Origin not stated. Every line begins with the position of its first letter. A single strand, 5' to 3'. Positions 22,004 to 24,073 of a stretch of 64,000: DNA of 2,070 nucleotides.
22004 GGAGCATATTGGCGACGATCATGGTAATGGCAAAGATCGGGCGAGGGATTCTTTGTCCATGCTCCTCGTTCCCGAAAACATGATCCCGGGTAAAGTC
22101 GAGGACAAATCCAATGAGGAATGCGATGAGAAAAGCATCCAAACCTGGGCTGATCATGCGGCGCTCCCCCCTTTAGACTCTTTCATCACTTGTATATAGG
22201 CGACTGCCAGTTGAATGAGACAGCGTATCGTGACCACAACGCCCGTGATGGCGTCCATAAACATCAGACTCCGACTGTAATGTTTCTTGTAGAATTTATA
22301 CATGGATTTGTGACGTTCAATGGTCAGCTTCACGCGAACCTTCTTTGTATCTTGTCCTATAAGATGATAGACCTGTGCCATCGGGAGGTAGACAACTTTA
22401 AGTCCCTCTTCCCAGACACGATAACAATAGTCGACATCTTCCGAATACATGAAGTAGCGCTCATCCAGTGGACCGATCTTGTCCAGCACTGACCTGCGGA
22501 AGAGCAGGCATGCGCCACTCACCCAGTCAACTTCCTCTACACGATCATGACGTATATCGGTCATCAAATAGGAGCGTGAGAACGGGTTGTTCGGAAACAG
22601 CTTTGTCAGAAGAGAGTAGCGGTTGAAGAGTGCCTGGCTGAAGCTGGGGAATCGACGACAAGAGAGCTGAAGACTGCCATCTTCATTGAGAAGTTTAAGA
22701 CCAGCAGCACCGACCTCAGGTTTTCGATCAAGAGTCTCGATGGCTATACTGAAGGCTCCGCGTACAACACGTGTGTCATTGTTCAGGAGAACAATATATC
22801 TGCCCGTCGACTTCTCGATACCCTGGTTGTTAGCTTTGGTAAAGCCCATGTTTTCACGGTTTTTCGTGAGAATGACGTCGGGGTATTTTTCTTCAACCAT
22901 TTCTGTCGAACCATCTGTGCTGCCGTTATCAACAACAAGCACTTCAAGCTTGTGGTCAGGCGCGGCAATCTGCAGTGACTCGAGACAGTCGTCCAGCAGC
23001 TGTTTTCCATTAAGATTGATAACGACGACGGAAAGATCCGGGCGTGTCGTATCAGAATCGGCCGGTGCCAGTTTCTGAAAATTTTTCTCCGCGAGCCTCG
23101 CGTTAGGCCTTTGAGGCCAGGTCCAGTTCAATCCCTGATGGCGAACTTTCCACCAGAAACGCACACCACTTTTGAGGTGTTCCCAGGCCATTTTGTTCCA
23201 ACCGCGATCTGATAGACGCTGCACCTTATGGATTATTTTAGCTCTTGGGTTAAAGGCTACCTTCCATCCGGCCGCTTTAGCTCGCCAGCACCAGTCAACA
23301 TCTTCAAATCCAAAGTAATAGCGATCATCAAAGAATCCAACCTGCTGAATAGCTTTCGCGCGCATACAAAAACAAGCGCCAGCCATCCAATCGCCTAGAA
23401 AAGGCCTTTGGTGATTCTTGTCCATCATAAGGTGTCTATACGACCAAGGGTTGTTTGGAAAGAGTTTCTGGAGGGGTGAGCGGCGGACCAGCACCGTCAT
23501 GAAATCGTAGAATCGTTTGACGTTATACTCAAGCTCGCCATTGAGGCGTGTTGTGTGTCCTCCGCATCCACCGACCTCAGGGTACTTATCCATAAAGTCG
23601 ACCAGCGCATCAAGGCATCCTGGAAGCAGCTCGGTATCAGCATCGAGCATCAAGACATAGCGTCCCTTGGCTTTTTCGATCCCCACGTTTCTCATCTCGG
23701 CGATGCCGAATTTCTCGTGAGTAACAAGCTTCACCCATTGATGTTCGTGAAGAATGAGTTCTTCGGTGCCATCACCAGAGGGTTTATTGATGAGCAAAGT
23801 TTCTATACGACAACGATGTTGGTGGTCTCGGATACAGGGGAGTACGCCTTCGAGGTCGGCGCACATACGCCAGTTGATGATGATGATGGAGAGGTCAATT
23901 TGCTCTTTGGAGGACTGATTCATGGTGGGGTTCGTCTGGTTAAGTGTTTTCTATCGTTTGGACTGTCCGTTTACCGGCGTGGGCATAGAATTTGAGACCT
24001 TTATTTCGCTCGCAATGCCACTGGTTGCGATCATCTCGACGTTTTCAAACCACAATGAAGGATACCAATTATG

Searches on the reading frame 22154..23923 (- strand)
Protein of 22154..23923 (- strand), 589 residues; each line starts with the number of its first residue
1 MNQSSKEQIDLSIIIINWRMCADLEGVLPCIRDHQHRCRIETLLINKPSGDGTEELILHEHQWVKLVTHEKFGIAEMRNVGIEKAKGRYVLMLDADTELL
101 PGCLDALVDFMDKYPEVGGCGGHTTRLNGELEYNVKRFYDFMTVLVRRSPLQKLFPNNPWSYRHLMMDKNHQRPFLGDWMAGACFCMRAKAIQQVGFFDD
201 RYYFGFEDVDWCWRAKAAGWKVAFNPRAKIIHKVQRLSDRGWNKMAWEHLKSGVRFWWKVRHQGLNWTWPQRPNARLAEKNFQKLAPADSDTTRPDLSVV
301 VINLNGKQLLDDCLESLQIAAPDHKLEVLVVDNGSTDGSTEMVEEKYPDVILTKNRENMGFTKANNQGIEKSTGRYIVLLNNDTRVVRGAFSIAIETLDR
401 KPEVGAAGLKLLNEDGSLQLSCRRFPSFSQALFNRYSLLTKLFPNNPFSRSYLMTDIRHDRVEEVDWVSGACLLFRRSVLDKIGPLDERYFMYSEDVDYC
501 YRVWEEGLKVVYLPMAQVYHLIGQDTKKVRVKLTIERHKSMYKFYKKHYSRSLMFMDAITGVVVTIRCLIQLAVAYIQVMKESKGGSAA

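Call 109: search_protein_families(library=pfam, proteins=[window:22154-23923:-], max_evalue=0.00001)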
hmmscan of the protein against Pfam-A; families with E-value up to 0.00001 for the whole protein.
window:22154-23923:- (589 aa): 5 families
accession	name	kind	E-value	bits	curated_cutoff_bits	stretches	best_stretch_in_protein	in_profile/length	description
PF00535.33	Glycos_transf_2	-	1.5e-37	129.5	23.3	2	298-482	1-166/168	Glycosyl transferase family 2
PF13641.12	Glyco_tranf_2_3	-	1.3e-31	110.9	27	2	295-528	1-219/230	Glycosyltransferase like family 2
PF13632.12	Glyco_trans_2_3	-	1.4e-24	87.5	27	2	89-236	1-126/198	Glycosyl transferase family group 2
PF10111.15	Glyco_tranf_2_2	-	1.6e-10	41.4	27.3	0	39-109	29-104/276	Glycosyltransferase like family 2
PF13712.12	Glyco_tranf_2_5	-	1.9e-06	28.2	27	0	358-535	38-200/210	Glycosyltransferase like family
